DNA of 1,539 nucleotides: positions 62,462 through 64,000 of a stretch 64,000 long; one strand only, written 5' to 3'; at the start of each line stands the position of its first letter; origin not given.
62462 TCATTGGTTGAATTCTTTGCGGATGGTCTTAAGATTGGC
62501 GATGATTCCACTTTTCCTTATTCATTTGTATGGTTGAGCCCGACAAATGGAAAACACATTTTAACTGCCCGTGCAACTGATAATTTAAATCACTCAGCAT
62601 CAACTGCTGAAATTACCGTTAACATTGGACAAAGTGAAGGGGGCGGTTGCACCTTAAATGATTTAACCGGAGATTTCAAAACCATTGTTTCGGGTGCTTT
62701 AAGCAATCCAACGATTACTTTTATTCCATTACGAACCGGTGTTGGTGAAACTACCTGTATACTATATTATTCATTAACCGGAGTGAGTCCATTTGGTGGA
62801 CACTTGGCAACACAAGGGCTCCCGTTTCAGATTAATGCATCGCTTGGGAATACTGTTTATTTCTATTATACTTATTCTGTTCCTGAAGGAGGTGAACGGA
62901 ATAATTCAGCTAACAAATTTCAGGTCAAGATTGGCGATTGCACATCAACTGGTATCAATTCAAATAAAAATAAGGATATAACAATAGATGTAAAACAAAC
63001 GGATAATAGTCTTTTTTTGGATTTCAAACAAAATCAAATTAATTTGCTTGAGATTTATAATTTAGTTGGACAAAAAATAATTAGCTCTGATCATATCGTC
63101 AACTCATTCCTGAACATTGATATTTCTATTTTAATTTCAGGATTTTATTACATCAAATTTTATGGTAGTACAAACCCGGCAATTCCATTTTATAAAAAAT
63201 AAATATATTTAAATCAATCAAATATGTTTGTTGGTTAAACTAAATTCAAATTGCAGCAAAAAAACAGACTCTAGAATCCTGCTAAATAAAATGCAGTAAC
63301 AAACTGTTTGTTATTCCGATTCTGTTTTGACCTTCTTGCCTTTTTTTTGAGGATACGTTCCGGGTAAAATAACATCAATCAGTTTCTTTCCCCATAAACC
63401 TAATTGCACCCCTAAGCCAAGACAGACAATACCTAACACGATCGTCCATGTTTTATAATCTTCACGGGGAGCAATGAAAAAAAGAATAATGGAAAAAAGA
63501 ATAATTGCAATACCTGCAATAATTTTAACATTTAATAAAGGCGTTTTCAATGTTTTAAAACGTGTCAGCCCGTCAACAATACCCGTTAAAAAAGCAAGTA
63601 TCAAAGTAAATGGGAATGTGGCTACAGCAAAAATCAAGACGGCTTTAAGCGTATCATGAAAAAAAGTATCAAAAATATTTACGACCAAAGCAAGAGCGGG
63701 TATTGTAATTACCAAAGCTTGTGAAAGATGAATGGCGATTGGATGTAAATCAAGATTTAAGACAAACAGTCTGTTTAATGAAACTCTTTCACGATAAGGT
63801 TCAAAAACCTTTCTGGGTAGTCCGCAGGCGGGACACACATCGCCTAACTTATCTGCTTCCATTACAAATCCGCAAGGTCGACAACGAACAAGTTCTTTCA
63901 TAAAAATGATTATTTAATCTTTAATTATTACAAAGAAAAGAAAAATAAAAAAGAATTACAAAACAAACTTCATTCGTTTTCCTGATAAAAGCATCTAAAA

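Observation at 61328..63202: Bacterial thaumatin-like (PR-5) domain fused to PKD, an Ig-like domain, an unknown domain and a T9SS sorting signal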

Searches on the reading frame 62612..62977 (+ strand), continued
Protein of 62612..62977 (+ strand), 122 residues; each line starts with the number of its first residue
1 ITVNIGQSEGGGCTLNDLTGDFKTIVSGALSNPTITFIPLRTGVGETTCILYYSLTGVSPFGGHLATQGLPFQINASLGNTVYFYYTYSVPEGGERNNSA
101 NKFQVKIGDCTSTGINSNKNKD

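Call 73: find_encoding_contigs(protein=P0369, flank=5000, max_places=2)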
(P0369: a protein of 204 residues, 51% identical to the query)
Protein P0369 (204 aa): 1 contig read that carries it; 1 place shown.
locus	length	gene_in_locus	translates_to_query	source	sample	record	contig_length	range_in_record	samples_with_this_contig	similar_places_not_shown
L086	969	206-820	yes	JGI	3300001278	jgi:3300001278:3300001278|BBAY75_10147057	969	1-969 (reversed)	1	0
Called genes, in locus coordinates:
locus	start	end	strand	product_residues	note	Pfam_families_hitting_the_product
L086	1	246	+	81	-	?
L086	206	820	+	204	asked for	PF18962:Por_Secre_tail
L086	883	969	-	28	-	?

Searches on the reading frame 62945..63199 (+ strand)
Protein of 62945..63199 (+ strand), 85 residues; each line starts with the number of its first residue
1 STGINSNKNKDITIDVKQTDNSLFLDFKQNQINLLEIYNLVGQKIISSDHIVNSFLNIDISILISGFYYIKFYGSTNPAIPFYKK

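Call 13: search_protein_families(library=pfam, proteins=[window:62945-63199:+], max_evalue=10)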
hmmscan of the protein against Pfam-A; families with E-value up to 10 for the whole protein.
seq(85 aa): 2 families
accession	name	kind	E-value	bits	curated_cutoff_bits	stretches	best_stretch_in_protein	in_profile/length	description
PF18962.6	Por_Secre_tail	-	0.00011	22.9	27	1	23-76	10-66/75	Secretion system C-terminal sorting domain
PF13585.12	CHU_C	-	0.072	13.7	27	1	16-69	11-67/86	CHU_C Type IX secretion signal domain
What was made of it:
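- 62969..63199 (+): Probable T9SS type-A C-terminal sorting domain, aa 548-624. It is divergent and lacks the usual PNP motif. Pfam Por_Secre_tail: 22.9 against 27, E=1.1e-4 (call 13).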

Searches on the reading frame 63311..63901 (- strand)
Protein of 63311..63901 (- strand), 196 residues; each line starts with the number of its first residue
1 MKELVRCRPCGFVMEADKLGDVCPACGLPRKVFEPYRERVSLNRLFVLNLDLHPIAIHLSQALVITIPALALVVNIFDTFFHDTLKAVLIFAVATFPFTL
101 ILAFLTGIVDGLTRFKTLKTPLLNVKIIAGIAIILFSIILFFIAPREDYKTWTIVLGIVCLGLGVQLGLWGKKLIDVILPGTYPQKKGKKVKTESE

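Call 3: search_protein_families(library=pfam, proteins=[window:63311-63901:-], max_evalue=0.01)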
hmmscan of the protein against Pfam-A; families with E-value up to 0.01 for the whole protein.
window:63311-63901:- (196 aa): 2 families
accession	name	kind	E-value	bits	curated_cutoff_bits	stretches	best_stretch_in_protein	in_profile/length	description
PF21349.2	RUBY_RBDX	-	8.7e-08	31.9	26.5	1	6-34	2-30/30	Rubrerythrin, rubredoxin-like domain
PF23458.2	DUF7130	-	0.0074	16.6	35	1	5-34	54-84/89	Domain of unknown function (DUF7130)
